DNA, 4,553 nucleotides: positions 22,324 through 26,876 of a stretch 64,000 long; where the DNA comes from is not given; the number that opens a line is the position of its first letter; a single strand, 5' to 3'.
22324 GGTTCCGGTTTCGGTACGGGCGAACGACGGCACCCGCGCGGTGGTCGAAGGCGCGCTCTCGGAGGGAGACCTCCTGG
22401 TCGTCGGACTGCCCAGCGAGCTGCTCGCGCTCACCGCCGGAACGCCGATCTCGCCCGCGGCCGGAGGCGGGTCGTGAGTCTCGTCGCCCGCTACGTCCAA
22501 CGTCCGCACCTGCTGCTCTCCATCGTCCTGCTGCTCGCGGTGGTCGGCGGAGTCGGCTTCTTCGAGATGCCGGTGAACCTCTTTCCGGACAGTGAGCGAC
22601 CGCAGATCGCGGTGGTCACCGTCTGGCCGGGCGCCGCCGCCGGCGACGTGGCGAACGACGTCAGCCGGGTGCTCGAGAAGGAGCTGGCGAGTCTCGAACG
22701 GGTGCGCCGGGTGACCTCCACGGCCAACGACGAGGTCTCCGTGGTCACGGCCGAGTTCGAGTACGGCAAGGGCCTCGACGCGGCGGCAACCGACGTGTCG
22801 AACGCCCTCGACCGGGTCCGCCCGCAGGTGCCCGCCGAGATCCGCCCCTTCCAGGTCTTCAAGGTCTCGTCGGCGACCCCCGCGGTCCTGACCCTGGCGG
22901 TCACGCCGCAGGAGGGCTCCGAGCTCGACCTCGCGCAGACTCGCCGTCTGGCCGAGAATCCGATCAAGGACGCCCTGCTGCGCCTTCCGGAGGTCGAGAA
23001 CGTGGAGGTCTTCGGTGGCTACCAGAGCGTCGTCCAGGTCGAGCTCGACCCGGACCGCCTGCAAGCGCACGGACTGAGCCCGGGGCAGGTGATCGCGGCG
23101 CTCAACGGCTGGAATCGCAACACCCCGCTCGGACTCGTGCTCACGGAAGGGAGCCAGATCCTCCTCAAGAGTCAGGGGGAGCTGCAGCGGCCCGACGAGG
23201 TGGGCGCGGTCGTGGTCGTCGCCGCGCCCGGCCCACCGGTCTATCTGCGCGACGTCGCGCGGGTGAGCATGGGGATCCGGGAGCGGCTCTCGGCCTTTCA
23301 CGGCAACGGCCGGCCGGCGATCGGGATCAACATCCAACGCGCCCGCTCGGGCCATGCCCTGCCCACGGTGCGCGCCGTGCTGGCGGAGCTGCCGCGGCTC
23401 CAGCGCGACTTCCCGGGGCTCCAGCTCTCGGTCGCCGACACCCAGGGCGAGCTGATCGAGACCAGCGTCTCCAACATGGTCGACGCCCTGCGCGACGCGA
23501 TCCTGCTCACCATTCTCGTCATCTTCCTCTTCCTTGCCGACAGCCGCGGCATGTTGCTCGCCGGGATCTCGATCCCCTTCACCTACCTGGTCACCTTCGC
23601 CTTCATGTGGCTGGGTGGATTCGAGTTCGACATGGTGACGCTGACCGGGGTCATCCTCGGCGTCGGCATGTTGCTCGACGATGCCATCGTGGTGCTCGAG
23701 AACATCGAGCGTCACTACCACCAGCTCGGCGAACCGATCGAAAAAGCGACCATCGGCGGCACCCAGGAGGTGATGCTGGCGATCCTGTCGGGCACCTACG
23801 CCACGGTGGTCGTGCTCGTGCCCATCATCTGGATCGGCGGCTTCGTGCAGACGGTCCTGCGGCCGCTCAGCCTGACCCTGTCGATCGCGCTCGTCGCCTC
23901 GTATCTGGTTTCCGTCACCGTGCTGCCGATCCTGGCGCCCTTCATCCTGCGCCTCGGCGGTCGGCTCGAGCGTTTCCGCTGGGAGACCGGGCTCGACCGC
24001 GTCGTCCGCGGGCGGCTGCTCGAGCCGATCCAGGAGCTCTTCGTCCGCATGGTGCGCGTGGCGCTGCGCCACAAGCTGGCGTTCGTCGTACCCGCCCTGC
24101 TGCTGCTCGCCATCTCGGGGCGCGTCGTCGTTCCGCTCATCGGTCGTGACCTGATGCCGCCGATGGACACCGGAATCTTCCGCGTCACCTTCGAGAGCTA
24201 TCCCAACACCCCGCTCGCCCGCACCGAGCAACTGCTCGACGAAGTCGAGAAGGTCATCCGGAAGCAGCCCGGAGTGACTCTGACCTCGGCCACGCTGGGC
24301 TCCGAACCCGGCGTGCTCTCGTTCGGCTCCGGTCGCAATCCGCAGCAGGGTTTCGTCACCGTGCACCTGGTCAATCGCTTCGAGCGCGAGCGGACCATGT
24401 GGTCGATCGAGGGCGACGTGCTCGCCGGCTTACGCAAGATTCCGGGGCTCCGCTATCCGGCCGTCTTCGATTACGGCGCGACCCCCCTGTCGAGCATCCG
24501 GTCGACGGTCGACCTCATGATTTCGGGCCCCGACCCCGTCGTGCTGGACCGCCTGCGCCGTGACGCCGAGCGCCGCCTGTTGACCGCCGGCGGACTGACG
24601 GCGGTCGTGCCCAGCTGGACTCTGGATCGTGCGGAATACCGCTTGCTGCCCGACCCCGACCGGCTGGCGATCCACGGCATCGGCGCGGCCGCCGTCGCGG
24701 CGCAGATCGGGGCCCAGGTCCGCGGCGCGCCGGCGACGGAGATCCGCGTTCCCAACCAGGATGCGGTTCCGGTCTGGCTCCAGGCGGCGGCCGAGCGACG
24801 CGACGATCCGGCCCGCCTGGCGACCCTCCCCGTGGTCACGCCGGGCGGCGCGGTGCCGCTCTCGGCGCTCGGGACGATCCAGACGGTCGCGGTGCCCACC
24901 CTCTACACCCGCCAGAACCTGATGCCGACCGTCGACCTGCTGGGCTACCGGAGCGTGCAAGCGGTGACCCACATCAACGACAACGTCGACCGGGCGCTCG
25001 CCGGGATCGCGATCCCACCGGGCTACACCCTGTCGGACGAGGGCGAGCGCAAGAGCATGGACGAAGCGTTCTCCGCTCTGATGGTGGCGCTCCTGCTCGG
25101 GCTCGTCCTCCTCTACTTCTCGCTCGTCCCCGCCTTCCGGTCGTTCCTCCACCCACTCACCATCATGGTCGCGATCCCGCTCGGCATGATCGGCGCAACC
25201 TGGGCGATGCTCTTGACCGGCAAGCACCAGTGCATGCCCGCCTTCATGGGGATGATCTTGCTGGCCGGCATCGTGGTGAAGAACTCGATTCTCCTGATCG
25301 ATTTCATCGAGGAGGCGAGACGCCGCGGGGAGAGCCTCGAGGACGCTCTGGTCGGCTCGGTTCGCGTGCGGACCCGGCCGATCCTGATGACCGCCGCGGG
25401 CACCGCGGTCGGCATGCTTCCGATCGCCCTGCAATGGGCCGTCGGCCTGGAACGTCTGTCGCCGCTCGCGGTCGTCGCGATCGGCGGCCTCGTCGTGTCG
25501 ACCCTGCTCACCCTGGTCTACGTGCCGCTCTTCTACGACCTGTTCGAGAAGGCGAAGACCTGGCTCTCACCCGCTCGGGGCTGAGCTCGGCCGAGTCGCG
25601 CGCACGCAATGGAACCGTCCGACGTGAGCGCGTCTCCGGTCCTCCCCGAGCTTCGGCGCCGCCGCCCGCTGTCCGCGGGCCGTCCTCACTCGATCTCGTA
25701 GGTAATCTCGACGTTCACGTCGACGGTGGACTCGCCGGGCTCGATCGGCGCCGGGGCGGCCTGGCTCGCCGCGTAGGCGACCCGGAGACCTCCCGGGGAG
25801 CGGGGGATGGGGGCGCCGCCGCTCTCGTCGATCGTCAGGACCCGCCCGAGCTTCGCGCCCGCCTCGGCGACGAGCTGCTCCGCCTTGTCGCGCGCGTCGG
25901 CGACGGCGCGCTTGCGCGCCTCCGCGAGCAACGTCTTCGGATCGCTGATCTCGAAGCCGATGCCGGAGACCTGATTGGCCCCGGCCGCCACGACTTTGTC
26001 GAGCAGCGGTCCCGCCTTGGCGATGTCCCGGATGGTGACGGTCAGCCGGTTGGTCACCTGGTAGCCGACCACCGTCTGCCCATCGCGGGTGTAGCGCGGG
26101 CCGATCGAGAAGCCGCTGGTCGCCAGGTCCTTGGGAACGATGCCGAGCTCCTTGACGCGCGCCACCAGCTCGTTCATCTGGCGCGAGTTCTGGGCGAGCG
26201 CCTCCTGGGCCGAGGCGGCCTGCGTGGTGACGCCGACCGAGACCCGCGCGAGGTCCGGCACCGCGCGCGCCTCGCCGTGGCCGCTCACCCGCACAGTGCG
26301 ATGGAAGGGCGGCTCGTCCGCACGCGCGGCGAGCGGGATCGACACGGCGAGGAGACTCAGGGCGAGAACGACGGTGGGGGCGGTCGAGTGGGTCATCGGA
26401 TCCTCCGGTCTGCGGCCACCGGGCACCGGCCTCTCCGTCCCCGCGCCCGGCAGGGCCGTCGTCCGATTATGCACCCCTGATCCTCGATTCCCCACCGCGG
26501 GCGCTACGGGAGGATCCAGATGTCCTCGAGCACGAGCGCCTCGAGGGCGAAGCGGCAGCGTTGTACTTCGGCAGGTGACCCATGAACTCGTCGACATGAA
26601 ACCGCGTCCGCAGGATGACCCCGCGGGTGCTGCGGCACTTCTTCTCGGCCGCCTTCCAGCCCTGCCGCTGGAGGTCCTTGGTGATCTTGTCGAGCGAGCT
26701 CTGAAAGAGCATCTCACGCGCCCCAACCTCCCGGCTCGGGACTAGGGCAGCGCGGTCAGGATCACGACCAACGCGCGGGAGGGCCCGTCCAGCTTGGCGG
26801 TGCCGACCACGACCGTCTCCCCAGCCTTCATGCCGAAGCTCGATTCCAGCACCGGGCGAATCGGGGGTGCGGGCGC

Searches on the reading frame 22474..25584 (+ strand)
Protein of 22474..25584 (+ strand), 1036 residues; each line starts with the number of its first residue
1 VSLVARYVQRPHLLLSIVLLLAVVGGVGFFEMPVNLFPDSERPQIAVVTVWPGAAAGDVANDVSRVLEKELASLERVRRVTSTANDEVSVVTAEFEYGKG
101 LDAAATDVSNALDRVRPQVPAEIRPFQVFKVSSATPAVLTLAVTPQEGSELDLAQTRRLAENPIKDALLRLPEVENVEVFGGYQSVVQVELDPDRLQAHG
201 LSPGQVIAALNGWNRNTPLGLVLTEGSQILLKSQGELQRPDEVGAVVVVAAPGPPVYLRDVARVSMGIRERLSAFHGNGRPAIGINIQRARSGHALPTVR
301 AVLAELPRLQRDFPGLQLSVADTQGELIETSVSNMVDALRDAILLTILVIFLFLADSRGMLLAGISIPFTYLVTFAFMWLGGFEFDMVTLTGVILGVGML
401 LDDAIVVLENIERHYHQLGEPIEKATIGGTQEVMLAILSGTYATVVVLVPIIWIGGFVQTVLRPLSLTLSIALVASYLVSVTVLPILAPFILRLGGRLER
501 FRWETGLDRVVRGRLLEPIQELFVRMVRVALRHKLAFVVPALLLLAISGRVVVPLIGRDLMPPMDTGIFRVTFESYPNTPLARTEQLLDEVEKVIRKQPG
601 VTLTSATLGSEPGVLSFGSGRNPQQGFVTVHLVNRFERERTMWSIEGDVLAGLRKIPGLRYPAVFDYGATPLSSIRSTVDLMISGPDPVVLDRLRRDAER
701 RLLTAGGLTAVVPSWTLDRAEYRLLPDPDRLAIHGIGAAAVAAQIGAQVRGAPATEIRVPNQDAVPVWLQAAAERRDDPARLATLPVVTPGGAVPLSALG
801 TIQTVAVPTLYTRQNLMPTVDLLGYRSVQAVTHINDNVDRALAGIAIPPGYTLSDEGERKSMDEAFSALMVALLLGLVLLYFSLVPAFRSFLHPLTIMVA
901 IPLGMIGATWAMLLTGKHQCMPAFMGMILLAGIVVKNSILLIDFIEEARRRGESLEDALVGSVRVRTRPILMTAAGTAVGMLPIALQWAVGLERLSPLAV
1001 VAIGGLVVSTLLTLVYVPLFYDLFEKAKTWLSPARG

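Call 80: search_protein_families(library=pfam, proteins=[window:22474-25584:+], max_evalue=0.0001)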
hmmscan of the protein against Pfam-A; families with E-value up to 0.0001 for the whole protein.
window:22474-25584:+ (1036 aa): 1 family
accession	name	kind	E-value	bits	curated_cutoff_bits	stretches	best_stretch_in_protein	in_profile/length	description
PF00873.25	ACR_tran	-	3.6e-200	667.7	28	1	7-1024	5-1020/1021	AcrB/AcrD/AcrF family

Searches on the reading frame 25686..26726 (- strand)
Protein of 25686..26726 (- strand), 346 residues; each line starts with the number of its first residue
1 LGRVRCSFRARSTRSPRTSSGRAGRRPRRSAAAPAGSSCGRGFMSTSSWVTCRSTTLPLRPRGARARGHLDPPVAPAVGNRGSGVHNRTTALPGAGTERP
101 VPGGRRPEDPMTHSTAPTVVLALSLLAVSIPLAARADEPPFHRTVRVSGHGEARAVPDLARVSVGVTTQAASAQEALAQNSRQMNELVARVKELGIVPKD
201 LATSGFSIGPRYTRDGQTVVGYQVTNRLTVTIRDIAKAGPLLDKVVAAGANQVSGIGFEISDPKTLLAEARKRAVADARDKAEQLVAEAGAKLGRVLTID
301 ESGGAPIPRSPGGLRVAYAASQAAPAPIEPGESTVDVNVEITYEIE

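Call 80: search_protein_families(library=pfam, proteins=[window:25686-26726:-], max_evalue=0.0001)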
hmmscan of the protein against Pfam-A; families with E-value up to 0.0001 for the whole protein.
window:25686-26726:- (346 aa): 1 family
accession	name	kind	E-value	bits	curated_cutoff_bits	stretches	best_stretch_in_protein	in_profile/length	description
PF04402.19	SIMPL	-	1.7e-58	198.7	25.2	1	145-343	1-205/205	Protein of unknown function (DUF541)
